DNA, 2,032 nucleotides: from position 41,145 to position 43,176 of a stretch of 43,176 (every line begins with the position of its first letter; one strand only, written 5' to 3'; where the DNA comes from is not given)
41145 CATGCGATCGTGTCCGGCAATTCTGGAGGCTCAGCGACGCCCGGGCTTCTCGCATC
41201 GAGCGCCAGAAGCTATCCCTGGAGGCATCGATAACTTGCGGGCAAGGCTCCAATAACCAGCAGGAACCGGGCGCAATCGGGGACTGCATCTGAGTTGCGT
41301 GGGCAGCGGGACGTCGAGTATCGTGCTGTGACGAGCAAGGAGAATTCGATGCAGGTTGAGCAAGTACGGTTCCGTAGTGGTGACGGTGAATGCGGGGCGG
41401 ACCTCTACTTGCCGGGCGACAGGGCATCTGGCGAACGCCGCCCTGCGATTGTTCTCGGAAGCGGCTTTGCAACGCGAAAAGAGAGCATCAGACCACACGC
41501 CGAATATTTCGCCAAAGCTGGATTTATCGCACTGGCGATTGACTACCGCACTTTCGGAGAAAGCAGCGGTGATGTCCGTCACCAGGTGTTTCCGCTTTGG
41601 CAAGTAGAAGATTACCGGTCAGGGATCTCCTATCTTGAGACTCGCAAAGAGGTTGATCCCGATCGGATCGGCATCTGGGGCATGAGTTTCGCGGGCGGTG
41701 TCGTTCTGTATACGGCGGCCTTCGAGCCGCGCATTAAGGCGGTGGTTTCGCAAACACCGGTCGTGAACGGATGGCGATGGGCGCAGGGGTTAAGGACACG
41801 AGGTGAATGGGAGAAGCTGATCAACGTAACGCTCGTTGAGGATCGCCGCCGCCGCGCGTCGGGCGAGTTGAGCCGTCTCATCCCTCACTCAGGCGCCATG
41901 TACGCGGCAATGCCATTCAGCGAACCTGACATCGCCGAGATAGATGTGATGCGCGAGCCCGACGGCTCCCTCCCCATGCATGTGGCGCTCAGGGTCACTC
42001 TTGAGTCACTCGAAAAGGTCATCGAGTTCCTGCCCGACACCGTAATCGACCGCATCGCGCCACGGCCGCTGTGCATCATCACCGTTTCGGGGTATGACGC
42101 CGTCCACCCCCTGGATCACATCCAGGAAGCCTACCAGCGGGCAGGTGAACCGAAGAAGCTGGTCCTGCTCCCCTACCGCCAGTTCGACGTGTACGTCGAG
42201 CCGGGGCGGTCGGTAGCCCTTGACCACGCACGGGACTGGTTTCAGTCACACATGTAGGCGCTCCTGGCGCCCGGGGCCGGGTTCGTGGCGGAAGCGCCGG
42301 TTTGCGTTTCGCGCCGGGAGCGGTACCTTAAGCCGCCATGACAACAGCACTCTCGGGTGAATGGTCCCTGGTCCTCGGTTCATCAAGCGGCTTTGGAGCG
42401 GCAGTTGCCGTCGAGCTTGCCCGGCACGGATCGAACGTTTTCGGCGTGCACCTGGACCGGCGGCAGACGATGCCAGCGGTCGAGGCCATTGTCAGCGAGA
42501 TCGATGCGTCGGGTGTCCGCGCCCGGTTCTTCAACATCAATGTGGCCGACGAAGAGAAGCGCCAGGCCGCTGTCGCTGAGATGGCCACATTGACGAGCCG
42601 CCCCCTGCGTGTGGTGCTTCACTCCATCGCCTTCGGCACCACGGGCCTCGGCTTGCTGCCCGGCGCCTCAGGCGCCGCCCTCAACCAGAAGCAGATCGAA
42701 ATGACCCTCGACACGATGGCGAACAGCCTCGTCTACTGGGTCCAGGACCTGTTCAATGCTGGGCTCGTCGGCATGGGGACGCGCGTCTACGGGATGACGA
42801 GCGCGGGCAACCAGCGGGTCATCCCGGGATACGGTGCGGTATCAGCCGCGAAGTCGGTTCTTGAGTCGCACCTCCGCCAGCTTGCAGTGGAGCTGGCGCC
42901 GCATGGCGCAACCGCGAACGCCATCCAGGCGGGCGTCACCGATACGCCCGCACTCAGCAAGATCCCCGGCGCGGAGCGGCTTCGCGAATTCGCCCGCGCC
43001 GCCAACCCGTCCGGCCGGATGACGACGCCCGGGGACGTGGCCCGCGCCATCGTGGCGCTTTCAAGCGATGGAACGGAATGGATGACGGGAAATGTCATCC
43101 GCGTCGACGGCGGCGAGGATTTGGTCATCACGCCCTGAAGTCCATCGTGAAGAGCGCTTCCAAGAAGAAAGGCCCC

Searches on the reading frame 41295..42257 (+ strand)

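Call 3: search_protein_families(library=pfam, proteins=[window:41295-42257:+], max_evalue=0.01)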
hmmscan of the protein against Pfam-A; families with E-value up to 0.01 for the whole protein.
window:41295-42257:+ (320 aa): 14 families
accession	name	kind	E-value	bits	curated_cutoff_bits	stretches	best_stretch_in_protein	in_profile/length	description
PF02129.25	Peptidase_S15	-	3.7e-12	46.9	23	1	35-169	7-145/262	X-Pro dipeptidyl-peptidase (S15 family)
PF12740.14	PETase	-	1.2e-10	41.7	28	1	24-158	30-160/263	PET hydrolase-like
PF00326.27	Peptidase_S9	-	5.8e-09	36.2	22.6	1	68-164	6-106/213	Prolyl oligopeptidase family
PF05448.18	AXE1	-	1.9e-07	30.6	21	1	116-167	169-220/321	Acetyl xylan esterase (AXE1)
PF00561.26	Abhydrolase_1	-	2.7e-06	27.7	25.8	1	50-155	1-102/245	alpha/beta hydrolase fold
PF01738.24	DLH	-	6e-06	26.4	21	1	48-152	12-126/217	Dienelactone hydrolase family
PF20434.5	BD-FAE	-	1e-05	25.6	26.8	1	36-136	2-101/215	BD-FAE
PF12146.15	Hydrolase_4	-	1.3e-05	25.1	27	1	47-160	2-114/239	Serine aminopeptidase, S33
PF22244.2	GCE_fung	-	6.3e-05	23.4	27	1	115-172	95-157/231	Glucuronyl esterase, fungi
PF08840.17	BAAT_C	-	0.00016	22.2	20.9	1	107-152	6-51/210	BAAT / Acyl-CoA thioester hydrolase C terminal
PF12715.13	Abhydrolase_7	-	0.00096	18.9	21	0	245-298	296-344/388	Abhydrolase family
PF00756.26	Esterase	-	0.0019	18.5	22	0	112-173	104-166/251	Putative esterase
PF02273.21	Acyl_transf_2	-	0.003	17.3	20.3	1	46-133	27-111/294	Acyl transferase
PF06500.17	FrsA-like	-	0.0035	16.6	22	1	17-157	164-300/414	Esterase FrsA-like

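Call 4: search_protein_families(library=ncbifam, proteins=[window:41295-42257:+], max_evalue=0.01)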
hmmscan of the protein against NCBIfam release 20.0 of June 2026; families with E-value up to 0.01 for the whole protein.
window:41295-42257:+ (320 aa): 10 families
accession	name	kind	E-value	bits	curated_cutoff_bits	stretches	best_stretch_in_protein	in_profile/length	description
NF047920.1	lactonase_UilS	equivalog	1.2e-29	104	400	1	46-176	21-151/285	UilS family quorum-quenching N-acyl-homoserine lactonase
NF033523.0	lasso_peptidase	equivalog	5e-10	38.8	400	1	18-180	374-553/638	Atxe2 family lasso peptide isopeptidase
NF051441.1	BisHyethTerphBdeA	equivalog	1.5e-09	37.6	520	1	24-162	75-207/305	bis(hydroxyethyl) terephthalate hydrolase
TIGR03101.1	hydr2_PEP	hypoth_equivalog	3.1e-08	33.5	202.75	1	64-165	44-142/266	hydrolase 2, exosortase A system-associated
NF041440.1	hydrolase_YghX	exception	1.1e-06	28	460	1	12-151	59-204/292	YghX family hydrolase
NF003460.0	PRK05077.1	equivalog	4.4e-05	22.4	477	1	14-158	161-301/414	esterase FrsA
TIGR03100.1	hydr1_PEP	hypoth_equivalog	0.0046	16.3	168.45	1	69-157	50-134/274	hydrolase 1, exosortase A system-associated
NF052253.1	transferase_LuxD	equivalog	0.0049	16.3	420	1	45-117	25-97/293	fatty acid reductase transferase subunit LuxD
NF007857.0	PRK10566.1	equivalog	0.005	16.7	201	0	48-152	26-136/249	esterase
NF010127.0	PRK13604.1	equivalog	0.0083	15.5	529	0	45-133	33-118/307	acyl transferase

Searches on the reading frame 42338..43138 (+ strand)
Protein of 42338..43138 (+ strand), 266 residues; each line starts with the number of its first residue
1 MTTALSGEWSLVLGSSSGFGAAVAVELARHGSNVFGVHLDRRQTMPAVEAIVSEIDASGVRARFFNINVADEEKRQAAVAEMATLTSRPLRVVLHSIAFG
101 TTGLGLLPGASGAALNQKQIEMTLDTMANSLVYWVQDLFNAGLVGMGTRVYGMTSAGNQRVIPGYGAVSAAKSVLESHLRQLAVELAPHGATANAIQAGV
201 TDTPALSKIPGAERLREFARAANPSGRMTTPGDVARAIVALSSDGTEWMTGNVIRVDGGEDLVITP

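Call 3: search_protein_families(library=pfam, proteins=[window:42338-43138:+], max_evalue=0.01)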
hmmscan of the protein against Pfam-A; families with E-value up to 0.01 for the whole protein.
window:42338-43138:+ (266 aa): 5 families
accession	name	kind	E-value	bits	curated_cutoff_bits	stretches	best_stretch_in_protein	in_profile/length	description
PF13561.12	adh_short_C2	-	6.1e-43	147.5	27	1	16-259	5-234/236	Enoyl-(Acyl carrier protein) reductase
PF00106.31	adh_short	-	1.7e-18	67.2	26.6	1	11-209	4-190/195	short chain dehydrogenase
PF08659.16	KR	-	1.8e-07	31.7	22.6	1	11-96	4-88/180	KR domain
PF23441.1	SDR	-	0.0014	18.6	27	1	10-260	10-255/258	SDR-like rossmann domain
PF12242.14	Eno-Rase_NADH_b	-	0.0049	17.1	23.4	0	11-43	44-77/79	NAD(P)H binding domain of trans-2-enoyl-CoA reductase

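Call 4: search_protein_families(library=ncbifam, proteins=[window:42338-43138:+], max_evalue=0.01)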
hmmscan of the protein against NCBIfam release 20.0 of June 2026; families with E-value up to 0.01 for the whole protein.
window:42338-43138:+ (266 aa): 202 families (the best 25 are shown)
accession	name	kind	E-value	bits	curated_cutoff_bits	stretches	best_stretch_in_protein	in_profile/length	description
NF005975.0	PRK08063.1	equivalog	1.3e-39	136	328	1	8-263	5-249/250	enoyl-[acyl-carrier-protein] reductase FabL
NF005559.1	PRK07231.1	subfamily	2.1e-32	112.6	215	1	5-260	2-247/249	glucose 1-dehydrogenase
NF009468.0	PRK12826.1-4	equivalog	1.8e-26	93.4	318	1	1-261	1-248/256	SDR family oxidoreductase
NF004202.0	PRK05653.2-2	equivalog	7.1e-25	88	333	1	1-262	1-249/259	3-oxoacyl-ACP reductase FabG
NF005681.0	PRK07478.1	subfamily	1.4e-23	83.6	267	1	4-261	3-250/254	SDR family oxidoreductase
NF004778.0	PRK06124.1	equivalog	1.9e-23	83.2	303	1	4-259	8-251/256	SDR family oxidoreductase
NF004200.0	PRK05653.1-5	equivalog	4.3e-23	82.1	273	1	10-259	5-240/242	3-oxoacyl-ACP reductase FabG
NF009466.0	PRK12826.1-2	subfamily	6.9e-23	81.4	222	1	10-261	6-245/248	3-oxoacyl-ACP reductase FabG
NF005717.0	PRK07533.1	equivalog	2.5e-22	79.8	337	1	4-262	8-257/259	enoyl-ACP reductase FabI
NF004197.0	PRK05653.1-1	equivalog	2.7e-22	79.6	332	1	1-259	1-245/249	3-oxoacyl-ACP reductase FabG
TIGR01830.1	3oxo_ACP_reduc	equivalog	5.4e-22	78.7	297.75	1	11-259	2-237/239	3-oxoacyl-[acyl-carrier-protein] reductase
NF009499.0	PRK12859.1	subfamily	5.4e-22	78.3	366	1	5-259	5-255/258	SDR family oxidoreductase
NF009464.0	PRK12824.1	subfamily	1.4e-21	77.3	269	1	9-260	4-242/245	3-oxoacyl-ACP reductase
NF004818.0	PRK06172.1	equivalog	1.4e-21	77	336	1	1-259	1-249/253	SDR family oxidoreductase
NF047420.2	EF_P_mod_YmfI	equivalog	8.9e-21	74.7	238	1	10-259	2-234/236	elongation factor P 5-aminopentanone reductase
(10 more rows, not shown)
